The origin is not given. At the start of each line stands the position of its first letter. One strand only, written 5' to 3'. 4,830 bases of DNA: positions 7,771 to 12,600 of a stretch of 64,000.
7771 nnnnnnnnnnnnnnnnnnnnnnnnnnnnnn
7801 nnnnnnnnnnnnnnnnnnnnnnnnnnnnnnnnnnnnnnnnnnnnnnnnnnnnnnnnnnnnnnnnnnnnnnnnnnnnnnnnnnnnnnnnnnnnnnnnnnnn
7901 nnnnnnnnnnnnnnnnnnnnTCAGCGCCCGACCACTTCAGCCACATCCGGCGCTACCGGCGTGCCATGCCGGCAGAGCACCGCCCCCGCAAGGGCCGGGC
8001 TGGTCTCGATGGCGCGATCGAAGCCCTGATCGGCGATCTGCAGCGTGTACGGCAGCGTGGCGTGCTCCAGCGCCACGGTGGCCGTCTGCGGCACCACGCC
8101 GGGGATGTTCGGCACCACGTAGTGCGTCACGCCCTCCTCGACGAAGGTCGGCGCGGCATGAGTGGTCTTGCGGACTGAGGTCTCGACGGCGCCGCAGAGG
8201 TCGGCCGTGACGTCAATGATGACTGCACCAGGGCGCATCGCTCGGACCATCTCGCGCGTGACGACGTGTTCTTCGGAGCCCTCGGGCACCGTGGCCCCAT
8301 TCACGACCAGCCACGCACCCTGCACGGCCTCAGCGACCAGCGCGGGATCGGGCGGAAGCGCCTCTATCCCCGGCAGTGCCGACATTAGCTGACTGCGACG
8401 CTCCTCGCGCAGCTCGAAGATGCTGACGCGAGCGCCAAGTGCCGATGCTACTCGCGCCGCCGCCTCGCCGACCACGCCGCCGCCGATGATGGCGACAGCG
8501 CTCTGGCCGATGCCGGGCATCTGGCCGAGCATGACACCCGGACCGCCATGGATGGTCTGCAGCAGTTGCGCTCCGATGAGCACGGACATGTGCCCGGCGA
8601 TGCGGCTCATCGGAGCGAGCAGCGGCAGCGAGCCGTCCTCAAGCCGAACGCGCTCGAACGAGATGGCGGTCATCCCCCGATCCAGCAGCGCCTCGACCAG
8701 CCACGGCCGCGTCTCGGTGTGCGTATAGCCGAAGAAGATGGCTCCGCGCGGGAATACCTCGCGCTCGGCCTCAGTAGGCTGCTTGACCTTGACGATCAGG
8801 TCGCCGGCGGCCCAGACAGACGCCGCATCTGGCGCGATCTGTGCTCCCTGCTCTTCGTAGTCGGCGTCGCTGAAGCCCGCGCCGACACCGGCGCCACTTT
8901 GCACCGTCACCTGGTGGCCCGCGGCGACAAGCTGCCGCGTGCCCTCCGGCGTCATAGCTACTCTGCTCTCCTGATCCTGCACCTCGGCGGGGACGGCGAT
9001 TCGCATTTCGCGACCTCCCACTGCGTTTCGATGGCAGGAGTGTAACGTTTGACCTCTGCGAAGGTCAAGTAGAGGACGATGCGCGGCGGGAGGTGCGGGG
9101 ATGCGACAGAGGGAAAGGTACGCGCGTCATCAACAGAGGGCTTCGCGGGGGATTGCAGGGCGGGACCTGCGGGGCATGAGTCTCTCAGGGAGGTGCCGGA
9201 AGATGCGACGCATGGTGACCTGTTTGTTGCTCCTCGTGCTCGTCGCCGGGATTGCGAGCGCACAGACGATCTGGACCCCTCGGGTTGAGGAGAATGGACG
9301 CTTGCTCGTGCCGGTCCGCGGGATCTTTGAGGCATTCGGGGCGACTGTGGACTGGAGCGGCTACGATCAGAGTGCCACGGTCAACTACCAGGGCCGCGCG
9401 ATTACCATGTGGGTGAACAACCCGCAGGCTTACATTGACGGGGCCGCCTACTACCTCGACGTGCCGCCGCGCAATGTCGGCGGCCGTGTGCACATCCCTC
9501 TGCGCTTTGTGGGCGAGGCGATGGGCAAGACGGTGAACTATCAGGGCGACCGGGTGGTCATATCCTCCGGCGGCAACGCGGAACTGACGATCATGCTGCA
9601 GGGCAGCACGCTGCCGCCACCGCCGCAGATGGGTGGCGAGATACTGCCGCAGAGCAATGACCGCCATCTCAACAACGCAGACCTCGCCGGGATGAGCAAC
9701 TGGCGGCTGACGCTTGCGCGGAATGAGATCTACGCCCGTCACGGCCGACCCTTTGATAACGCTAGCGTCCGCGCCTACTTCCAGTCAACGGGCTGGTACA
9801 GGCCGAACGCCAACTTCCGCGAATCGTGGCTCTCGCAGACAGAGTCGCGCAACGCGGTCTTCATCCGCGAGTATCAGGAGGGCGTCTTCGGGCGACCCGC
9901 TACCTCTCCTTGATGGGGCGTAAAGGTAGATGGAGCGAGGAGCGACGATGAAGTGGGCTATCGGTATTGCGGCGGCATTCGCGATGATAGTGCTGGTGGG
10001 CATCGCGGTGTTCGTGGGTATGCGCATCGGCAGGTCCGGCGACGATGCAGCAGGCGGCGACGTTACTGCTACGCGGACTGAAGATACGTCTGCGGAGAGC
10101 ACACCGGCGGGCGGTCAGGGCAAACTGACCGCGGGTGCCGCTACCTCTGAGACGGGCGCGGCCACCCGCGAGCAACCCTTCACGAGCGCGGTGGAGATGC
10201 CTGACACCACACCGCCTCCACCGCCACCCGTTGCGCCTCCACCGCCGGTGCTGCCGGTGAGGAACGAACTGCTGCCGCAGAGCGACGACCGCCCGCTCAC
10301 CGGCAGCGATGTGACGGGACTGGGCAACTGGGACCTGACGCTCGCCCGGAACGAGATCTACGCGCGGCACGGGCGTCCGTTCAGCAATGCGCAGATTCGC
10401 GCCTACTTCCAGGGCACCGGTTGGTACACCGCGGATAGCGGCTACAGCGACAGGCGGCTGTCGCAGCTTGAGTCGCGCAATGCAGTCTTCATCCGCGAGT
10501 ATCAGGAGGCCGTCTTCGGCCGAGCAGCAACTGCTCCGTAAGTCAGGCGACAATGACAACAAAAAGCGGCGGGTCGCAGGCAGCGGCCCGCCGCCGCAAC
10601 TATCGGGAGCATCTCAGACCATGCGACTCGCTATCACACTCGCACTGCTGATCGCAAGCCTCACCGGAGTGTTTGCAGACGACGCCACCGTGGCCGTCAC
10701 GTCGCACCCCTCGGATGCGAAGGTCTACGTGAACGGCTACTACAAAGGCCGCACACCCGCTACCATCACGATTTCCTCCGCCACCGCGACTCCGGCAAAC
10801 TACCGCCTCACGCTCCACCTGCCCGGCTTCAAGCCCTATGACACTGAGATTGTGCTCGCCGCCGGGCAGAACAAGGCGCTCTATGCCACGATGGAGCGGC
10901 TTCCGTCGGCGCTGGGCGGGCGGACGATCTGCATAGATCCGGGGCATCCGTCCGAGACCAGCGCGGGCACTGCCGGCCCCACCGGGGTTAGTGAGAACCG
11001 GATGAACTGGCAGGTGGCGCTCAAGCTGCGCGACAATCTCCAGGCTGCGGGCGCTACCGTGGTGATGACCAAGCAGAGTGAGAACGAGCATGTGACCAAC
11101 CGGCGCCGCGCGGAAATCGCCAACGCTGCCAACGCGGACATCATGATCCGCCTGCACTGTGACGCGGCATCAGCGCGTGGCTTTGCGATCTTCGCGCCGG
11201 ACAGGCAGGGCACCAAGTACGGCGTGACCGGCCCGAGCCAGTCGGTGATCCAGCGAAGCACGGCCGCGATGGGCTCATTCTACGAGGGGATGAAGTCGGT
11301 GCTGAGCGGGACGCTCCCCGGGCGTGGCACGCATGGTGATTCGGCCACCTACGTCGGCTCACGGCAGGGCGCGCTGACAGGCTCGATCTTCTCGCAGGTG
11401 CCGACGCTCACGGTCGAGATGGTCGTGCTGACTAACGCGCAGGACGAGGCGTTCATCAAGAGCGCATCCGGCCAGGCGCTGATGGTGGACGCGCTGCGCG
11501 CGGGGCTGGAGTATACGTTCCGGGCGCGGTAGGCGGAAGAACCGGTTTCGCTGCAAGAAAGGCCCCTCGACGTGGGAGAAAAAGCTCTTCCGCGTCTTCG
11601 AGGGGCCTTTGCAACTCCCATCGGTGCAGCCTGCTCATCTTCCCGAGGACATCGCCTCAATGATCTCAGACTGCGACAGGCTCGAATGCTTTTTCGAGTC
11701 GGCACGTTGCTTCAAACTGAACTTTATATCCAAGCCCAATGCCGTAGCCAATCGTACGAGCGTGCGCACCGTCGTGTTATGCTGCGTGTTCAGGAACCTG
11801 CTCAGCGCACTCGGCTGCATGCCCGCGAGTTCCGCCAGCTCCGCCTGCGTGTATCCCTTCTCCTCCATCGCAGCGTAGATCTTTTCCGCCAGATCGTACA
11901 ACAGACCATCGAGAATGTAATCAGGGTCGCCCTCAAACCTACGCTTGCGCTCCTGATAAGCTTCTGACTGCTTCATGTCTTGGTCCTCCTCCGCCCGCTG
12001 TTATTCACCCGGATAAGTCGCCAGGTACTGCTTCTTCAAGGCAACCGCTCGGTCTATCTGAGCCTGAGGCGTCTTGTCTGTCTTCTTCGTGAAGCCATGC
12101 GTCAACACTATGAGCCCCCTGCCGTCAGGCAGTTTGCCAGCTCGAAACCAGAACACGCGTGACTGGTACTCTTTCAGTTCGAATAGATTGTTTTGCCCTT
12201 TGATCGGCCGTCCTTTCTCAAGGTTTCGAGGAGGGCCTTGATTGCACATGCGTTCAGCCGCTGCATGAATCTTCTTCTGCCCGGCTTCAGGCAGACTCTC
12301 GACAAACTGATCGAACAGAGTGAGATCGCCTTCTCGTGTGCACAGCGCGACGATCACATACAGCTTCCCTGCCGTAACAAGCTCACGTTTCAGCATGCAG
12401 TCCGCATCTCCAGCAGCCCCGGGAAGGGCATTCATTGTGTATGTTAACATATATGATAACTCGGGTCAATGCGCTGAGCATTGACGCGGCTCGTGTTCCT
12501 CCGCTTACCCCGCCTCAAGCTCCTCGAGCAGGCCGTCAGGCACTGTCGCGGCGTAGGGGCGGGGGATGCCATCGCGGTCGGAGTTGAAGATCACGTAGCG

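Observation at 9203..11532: Tandem YARHG-domain proteins (recent duplication) followed by PEGA-amidase_3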

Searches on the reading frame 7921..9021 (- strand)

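Call 3: search_protein_families(library=pfam, proteins=[window:7921-9021:-], max_evalue=0.01)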
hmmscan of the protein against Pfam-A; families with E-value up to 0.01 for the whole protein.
window:7921-9021:- (366 aa): 6 families
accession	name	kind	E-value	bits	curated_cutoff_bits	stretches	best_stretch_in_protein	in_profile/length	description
PF01262.27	AlaDh_PNT_C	-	2.4e-55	187.7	23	1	146-354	1-210/214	Alanine dehydrogenase/PNT, C-terminal domain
PF05222.21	AlaDh_PNT_N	-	1.8e-43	148.5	30.4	1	10-142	2-136/136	Alanine dehydrogenase/PNT, N-terminal domain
PF02826.25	2-Hacid_dh_C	-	7.6e-05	22.6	25.1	1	171-271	34-126/178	D-isomer specific 2-hydroxyacid dehydrogenase, NAD binding domain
PF03446.21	NAD_binding_2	-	0.00012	22.6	21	1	176-298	2-119/161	NAD binding domain of 6-phosphogluconate dehydrogenase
PF07992.20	Pyr_redox_2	-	0.0012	18.8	26.1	1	168-207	141-176/291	Pyridine nucleotide-disulphide oxidoreductase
PF00070.33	Pyr_redox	-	0.0021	19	22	1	176-209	2-35/82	Pyridine nucleotide-disulphide oxidoreductase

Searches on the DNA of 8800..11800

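Call 81: search_rna_families(source=window, start=8800, end=11800, threshold=evalue, max_evalue=1)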
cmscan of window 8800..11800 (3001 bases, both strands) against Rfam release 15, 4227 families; matches with E-value up to 1: 1.
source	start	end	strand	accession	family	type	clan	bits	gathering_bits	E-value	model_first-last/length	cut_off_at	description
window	10563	10628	-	RF01404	PinT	Gene; sRNA;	-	20.4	60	0.53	1-76/76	no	PinT (STnc440) Hfq binding RNA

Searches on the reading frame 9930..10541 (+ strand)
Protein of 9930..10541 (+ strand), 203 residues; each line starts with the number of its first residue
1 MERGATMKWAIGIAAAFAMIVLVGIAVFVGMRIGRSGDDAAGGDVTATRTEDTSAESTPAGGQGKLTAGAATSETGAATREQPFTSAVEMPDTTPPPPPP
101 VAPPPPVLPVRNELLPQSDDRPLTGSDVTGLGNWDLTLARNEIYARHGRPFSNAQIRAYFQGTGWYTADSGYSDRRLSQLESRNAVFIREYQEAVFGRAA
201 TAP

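Call 3: search_protein_families(library=pfam, proteins=[window:9930-10541:+], max_evalue=0.01)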
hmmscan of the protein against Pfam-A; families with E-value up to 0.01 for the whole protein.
window:9930-10541:+ (203 aa): 1 family
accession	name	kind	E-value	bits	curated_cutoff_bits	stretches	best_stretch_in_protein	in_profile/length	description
PF13308.11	YARHG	-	3.5e-18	65.8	27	1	114-192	4-84/85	YARHG domain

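Call 9: search_solved_structures(query=window:9930-10538:+, max_evalue=1, show_alignments=2)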
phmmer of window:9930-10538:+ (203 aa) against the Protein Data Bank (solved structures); distinct sequences matched with E-value up to 1: 12.
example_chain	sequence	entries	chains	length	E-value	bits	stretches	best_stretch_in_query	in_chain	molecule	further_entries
4g2a_A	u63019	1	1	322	5.7e-07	32.7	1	126-183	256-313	hypothetical protein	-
7zjo_A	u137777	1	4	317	0.38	13.7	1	155-192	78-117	Lipase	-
4v2i_A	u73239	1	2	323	0.39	13.6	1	155-192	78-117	ESTERASE/LIPASE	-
9o0w_A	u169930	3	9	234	0.4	13.6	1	86-133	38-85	Three-prime repair exonuclease 1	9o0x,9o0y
7tqo_A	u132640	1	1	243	0.42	13.5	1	86-133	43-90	Three-prime repair exonuclease 1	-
9ava_A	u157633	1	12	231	0.42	13.5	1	86-133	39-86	Three-prime repair exonuclease 1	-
8vl7_A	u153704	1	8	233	0.45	13.4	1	86-133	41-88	Three-prime repair exonuclease 1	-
9l89_A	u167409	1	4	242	0.46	13.4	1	86-133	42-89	Three-prime repair exonuclease 1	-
9l88_A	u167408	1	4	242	0.47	13.4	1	86-133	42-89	Three-prime repair exonuclease 1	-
7tqq_A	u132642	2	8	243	0.47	13.4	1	86-133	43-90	Three-prime repair exonuclease 1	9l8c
7tqn_A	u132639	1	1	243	0.48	13.4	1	86-133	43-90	Three-prime repair exonuclease 1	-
9kl7_A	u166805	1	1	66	0.58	13.1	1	64-100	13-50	Protein LG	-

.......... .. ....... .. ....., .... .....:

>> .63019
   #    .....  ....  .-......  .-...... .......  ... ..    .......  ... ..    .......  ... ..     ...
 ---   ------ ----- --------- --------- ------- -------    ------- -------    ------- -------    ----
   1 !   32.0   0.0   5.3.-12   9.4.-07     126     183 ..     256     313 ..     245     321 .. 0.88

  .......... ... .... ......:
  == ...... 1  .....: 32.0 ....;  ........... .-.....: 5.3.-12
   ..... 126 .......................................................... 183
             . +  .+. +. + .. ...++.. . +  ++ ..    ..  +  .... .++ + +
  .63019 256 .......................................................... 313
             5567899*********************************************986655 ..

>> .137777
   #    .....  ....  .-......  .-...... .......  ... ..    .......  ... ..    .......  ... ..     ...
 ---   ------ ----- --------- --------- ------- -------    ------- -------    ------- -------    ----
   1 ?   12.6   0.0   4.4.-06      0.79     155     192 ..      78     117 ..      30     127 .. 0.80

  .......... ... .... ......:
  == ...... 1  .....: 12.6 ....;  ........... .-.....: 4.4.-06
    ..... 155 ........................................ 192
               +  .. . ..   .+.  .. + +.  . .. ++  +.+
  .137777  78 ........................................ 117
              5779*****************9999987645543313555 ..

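Call 51: search_protein_families(library=ncbifam, proteins=[window:9948-10538:+], max_evalue=0.01)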
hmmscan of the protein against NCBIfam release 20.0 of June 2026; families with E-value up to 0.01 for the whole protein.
window:9948-10538:+ (197 aa): 0 families

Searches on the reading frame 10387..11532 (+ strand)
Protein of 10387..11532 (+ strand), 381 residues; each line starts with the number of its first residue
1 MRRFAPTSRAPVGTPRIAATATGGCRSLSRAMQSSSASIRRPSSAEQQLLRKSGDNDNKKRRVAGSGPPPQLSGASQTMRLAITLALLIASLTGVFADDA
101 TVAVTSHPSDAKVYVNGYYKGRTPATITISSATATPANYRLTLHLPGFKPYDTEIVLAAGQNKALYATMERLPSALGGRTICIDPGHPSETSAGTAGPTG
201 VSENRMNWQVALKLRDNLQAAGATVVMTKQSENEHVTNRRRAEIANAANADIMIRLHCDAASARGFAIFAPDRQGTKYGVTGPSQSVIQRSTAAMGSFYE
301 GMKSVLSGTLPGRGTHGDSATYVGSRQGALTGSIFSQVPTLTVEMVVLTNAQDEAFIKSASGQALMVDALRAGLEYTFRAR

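Call 3: search_protein_families(library=pfam, proteins=[window:10387-11532:+], max_evalue=0.01)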
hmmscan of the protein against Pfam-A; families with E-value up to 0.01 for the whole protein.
window:10387-11532:+ (381 aa): 2 families
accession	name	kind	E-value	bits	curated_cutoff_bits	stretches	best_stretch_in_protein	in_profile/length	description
PF01520.23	Amidase_3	-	3.3e-27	96.1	27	1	181-375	1-173/174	N-acetylmuramoyl-L-alanine amidase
PF08308.17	PEGA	-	2.2e-13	50.3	20.8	1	101-171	3-69/71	PEGA domain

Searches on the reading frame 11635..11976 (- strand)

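Call 3: search_protein_families(library=pfam, proteins=[window:11635-11976:-], max_evalue=0.01)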
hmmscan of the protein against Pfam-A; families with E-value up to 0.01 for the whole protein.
window:11635-11976:- (113 aa): 8 families
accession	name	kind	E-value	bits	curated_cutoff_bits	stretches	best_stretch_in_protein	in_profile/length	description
PF01381.28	HTH_3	-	3.1e-12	46.8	23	1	33-84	1-52/55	Helix-turn-helix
PF13560.12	HTH_31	-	2.1e-09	38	27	1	35-83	8-57/64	Helix-turn-helix domain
PF13744.12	HTH_37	-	3.4e-09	36.8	27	1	29-86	19-77/80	Helix-turn-helix domain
PF13443.12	HTH_26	-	1.8e-06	28.5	22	1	36-84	5-54/63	Cro/C1-type HTH DNA-binding domain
PF12844.13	HTH_19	-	7.7e-06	26.2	30.2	1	31-85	2-56/64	Helix-turn-helix domain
PF13693.12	HTH_35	-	0.00011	22.6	25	1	31-82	5-53/75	Winged helix-turn-helix DNA-binding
PF13545.12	HTH_Crp_2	-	0.0025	18.2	27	0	39-63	20-44/70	Crp-like helix-turn-helix domain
PF13412.12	HTH_24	-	0.0083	16.1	21.9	0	38-63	14-39/48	Winged helix-turn-helix DNA-binding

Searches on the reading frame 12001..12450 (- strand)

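Call 3: search_protein_families(library=pfam, proteins=[window:12001-12450:-], max_evalue=0.01)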
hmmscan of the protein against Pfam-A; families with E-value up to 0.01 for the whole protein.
window:12001-12450:- (149 aa): 1 family
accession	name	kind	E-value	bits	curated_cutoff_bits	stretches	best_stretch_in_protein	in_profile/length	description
PF05973.20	Gp49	-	2.7e-12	47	23.9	1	49-139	2-89/90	Phage derived protein Gp49-like (DUF891)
